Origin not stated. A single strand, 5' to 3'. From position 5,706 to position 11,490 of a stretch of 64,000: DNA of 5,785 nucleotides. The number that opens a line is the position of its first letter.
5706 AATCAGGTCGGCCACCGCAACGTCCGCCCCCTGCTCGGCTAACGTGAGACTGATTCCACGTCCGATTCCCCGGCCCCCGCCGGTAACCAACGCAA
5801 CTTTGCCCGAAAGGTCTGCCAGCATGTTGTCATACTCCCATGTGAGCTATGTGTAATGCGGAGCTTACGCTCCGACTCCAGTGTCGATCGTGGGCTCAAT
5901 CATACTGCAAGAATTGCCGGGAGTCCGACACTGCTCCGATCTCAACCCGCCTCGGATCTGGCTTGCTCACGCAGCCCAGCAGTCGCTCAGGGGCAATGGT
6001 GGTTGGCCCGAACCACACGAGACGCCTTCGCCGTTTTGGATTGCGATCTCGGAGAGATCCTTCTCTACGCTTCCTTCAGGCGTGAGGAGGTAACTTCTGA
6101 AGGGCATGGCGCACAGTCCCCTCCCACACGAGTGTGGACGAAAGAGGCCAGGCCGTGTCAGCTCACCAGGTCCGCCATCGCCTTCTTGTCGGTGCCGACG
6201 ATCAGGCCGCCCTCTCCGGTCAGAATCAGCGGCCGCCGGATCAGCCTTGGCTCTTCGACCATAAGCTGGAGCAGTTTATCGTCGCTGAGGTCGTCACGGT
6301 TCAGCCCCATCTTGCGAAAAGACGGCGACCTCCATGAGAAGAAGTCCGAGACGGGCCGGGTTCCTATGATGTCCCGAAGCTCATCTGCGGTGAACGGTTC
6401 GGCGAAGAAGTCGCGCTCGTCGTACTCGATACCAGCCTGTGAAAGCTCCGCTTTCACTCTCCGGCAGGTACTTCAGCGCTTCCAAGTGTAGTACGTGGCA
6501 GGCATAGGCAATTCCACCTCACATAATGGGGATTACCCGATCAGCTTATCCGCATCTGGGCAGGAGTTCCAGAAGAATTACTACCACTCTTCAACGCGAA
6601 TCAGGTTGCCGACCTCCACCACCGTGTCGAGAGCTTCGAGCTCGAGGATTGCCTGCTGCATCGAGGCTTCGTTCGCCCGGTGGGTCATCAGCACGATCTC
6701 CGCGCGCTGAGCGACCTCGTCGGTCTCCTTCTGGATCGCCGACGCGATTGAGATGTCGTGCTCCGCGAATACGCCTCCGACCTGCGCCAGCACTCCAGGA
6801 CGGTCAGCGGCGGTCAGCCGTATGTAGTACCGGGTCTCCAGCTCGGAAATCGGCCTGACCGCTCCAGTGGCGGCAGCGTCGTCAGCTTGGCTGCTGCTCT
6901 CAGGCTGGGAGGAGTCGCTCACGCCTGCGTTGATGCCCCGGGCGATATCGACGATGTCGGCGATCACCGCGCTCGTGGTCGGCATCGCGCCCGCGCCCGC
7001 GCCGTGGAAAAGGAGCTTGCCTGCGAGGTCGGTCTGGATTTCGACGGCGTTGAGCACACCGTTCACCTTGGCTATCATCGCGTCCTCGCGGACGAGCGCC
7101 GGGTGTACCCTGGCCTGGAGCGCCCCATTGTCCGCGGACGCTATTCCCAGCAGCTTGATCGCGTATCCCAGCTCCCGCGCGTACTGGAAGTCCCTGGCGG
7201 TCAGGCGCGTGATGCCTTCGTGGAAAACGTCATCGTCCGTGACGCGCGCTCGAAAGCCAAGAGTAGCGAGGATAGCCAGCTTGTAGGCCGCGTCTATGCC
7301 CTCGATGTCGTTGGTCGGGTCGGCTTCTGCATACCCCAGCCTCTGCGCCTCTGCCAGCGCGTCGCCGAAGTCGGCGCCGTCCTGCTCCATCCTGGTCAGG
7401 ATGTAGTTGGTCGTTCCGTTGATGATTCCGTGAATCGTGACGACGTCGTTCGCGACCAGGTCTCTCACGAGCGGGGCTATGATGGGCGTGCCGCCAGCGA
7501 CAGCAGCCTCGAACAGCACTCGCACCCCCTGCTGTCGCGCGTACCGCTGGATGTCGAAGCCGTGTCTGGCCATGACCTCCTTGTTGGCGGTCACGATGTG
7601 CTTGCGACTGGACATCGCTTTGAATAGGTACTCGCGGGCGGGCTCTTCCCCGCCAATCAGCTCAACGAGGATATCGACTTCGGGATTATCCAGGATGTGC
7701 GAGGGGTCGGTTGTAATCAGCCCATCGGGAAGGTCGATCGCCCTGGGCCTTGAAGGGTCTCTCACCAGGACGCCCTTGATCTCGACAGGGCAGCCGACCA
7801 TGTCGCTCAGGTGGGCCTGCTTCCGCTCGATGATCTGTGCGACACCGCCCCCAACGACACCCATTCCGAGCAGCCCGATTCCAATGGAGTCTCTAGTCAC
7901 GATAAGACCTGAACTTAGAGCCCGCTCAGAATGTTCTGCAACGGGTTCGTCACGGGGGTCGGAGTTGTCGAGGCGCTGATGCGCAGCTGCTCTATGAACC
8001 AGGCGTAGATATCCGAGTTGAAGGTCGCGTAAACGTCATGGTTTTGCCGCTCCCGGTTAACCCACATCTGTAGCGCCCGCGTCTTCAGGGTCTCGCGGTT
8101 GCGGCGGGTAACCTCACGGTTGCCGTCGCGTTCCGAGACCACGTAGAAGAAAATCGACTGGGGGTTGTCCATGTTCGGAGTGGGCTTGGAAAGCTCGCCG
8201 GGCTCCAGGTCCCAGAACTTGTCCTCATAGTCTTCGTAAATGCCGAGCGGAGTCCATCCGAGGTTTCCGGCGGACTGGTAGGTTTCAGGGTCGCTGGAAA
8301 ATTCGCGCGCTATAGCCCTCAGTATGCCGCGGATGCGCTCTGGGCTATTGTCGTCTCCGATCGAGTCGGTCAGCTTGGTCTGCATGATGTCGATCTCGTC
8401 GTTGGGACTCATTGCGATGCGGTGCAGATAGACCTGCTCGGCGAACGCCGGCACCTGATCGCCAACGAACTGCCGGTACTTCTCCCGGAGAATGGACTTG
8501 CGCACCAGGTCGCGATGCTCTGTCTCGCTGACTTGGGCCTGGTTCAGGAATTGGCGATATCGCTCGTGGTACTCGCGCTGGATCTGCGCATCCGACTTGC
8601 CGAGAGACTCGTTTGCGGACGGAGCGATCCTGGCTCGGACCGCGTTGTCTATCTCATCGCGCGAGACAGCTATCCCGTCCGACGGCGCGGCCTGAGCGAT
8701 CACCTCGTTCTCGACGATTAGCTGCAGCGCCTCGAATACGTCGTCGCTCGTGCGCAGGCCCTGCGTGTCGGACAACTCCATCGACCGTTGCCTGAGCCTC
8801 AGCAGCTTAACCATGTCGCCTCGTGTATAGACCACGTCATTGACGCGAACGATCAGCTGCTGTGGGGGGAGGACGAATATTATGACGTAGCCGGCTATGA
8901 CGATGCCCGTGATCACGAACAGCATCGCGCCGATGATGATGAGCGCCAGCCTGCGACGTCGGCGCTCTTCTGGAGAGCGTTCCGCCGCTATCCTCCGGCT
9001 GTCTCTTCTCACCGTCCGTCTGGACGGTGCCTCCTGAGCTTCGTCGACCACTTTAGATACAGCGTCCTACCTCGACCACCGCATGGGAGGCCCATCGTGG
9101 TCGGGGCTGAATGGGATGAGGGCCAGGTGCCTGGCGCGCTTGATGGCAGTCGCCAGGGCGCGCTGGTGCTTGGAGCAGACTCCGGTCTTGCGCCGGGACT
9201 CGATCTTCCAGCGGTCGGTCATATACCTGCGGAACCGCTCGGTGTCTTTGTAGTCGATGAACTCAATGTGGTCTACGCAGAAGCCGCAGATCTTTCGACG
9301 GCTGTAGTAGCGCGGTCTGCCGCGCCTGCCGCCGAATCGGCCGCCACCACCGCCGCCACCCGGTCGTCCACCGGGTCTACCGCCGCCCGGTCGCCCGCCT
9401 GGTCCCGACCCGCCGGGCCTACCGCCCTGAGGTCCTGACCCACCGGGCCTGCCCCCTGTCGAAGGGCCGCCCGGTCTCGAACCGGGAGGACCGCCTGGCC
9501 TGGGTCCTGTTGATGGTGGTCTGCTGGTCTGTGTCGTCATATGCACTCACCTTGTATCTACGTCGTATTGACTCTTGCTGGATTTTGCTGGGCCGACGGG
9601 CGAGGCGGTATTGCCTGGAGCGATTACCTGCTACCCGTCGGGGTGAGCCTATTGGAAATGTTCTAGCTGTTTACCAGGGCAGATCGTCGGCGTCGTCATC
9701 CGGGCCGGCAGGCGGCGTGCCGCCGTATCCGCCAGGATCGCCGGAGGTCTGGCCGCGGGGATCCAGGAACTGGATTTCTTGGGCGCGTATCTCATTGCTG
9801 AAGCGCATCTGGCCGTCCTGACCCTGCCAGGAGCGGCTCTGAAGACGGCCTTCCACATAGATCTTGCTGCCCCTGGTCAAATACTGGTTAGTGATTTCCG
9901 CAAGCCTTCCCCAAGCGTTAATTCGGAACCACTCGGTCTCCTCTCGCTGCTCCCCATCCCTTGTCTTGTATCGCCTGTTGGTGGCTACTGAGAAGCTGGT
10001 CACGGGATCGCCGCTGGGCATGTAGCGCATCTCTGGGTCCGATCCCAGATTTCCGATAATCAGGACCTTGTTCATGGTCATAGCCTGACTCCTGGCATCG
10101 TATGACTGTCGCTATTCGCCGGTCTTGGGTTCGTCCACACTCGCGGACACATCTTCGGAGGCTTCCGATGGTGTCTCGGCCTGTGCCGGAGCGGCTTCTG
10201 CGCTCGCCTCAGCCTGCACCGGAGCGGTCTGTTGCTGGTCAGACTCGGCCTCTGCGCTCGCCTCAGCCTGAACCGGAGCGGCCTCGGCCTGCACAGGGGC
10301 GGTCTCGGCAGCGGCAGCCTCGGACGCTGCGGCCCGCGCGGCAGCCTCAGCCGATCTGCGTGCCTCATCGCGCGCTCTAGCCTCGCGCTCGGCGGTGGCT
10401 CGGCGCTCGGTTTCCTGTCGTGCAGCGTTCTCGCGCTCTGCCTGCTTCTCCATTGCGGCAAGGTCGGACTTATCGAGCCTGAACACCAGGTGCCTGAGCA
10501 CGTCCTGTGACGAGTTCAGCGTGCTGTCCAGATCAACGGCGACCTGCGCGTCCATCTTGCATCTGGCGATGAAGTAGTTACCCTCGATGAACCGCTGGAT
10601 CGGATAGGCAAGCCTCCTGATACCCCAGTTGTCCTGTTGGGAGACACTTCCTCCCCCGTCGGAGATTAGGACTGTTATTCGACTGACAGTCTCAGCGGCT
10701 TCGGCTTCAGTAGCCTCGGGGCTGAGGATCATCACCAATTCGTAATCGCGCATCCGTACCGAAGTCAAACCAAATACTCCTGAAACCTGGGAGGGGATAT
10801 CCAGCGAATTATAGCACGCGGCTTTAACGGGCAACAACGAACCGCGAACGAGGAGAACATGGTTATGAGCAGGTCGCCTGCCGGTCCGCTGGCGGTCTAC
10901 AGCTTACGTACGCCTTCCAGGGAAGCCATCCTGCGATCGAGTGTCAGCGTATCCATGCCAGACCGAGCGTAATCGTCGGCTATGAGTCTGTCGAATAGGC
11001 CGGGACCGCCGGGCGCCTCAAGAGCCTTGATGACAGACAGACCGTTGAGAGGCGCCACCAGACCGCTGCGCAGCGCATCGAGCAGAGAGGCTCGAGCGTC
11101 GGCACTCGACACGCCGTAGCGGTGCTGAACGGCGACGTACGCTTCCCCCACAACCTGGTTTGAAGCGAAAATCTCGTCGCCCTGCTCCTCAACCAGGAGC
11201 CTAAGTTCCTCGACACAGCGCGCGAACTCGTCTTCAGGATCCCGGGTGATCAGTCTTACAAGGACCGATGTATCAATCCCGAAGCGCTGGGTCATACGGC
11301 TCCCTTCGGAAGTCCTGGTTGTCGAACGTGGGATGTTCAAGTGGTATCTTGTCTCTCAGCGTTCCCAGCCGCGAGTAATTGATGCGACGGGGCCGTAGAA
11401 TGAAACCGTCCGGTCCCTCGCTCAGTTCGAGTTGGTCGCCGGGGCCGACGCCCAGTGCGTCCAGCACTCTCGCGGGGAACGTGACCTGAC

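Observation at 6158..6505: Candidate selenoprotein: ArsC/Spx/YffB-family gene with TGA at the catalytic Cys position and a SECIS-like hairpin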

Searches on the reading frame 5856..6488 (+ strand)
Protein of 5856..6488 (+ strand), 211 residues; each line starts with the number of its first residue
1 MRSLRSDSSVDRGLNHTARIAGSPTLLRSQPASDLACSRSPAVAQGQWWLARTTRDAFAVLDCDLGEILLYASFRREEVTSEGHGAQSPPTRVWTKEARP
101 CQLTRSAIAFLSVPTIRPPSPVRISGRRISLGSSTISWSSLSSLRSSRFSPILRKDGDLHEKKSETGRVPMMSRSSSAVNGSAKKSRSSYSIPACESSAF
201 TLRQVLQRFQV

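Call 22: search_protein_families(library=pfam, proteins=[window:5856-6488:+], max_evalue=0.001)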
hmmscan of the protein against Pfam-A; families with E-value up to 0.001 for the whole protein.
window:5856-6488:+ (211 aa): 0 families

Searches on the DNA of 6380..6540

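Call 38: search_rna_families(source=window, start=6380, end=6540, threshold=evalue, max_evalue=10)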
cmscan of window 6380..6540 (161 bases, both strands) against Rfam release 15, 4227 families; matches with E-value up to 10: 1.
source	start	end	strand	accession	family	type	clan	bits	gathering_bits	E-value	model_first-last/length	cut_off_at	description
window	6384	6431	+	RF03254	mir-9460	Gene; miRNA;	-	15.3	85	0.78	1-68/68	no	mir-9460 microRNA precursor family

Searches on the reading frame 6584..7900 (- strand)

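Call 22: search_protein_families(library=pfam, proteins=[window:6584-7900:-], max_evalue=0.001)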
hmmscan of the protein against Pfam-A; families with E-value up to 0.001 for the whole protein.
window:6584-7900:- (439 aa): 5 families
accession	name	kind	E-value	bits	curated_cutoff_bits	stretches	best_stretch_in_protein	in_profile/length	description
PF00742.24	Homoserine_dh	-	1.2e-61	208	22.9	1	139-317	1-173/173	Homoserine dehydrogenase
PF03447.22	NAD_binding_3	-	5.4e-19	69.4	24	1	12-131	1-116/116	Homoserine dehydrogenase, NAD binding domain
PF01842.31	ACT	-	3.8e-15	55.8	27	1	358-424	1-64/66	ACT domain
PF22629.2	ACT_AHAS_ss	-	3.5e-09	37.1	27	1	361-429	2-67/67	AHAS small subunit-like ACT domain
PF13291.12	ACT_4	-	0.00055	21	27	0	360-430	9-78/80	ACT domain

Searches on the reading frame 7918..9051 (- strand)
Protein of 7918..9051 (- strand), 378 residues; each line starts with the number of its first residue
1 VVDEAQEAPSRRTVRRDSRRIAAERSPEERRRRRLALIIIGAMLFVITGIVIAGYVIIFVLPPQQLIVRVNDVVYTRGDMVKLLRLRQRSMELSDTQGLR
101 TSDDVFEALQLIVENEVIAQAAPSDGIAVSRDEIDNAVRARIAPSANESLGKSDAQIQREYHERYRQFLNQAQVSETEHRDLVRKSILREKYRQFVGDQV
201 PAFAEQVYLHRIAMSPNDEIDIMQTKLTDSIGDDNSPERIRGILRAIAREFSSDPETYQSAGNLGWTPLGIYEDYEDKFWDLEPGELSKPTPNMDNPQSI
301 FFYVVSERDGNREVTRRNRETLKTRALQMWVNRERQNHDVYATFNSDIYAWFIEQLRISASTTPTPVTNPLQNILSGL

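Call 22: search_protein_families(library=pfam, proteins=[window:7918-9051:-], max_evalue=0.001)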
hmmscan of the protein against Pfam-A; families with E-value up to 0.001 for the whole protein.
window:7918-9051:- (378 aa): 3 families
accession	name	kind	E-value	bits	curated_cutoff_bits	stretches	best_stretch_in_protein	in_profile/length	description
PF13624.11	SurA_N_3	-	6.3e-07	29.8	27.2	1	36-192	14-161/162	SurA-like N-terminal domain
PF00639.27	Rotamase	-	0.00022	22.6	21.7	1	245-291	37-84/97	PPIC-type PPIASE domain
PF13616.12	Rotamase_3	-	0.00088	20.3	22.5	0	246-290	55-100/116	PPIC-type PPIASE domain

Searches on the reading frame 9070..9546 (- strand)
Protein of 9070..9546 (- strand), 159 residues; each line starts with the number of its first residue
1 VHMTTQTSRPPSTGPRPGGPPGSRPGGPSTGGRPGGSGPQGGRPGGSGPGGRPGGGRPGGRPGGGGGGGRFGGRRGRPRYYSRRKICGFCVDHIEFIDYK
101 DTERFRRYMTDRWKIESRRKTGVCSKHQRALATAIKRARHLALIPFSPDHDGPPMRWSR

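Call 22: search_protein_families(library=pfam, proteins=[window:9070-9546:-], max_evalue=0.001)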
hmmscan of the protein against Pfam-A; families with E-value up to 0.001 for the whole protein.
window:9070-9546:- (159 aa): 1 family
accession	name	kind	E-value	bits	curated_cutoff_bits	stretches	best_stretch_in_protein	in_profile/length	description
PF01084.26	Ribosomal_S18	-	1.3e-21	76.8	21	1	94-144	2-52/52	Ribosomal protein S18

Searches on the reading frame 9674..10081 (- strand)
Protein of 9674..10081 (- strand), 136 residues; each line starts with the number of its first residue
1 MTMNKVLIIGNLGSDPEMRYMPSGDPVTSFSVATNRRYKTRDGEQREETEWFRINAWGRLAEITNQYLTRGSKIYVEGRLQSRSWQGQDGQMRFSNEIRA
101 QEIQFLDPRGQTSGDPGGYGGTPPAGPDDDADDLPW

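Call 22: search_protein_families(library=pfam, proteins=[window:9674-10081:-], max_evalue=0.001)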
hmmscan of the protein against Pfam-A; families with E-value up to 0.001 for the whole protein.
window:9674-10081:- (136 aa): 1 family
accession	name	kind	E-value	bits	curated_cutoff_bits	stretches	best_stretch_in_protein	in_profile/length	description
PF00436.31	SSB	-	1.8e-40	137.6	26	1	3-106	1-104/104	Single-strand binding protein family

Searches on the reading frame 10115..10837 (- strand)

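Call 22: search_protein_families(library=pfam, proteins=[window:10115-10837:-], max_evalue=0.001)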
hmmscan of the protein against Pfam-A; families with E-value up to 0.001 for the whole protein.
window:10115-10837:- (241 aa): 1 family
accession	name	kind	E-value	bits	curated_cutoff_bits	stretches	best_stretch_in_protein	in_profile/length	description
PF01250.22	Ribosomal_S6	-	8.6e-24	84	27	1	32-120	2-90/90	Ribosomal protein S6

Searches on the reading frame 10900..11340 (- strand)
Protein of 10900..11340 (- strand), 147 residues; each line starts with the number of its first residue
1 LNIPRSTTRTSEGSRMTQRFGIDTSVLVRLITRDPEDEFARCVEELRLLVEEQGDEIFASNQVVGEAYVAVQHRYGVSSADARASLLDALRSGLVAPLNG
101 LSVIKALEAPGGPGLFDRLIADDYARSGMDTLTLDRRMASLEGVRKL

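Call 22: search_protein_families(library=pfam, proteins=[window:10900-11340:-], max_evalue=0.001)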
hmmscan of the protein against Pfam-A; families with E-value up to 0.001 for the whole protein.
window:10900-11340:- (147 aa): 1 family
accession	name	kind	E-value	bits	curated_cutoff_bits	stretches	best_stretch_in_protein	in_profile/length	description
PF01850.27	PIN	-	5.4e-06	27.4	23.6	1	22-141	3-117/120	PIN domain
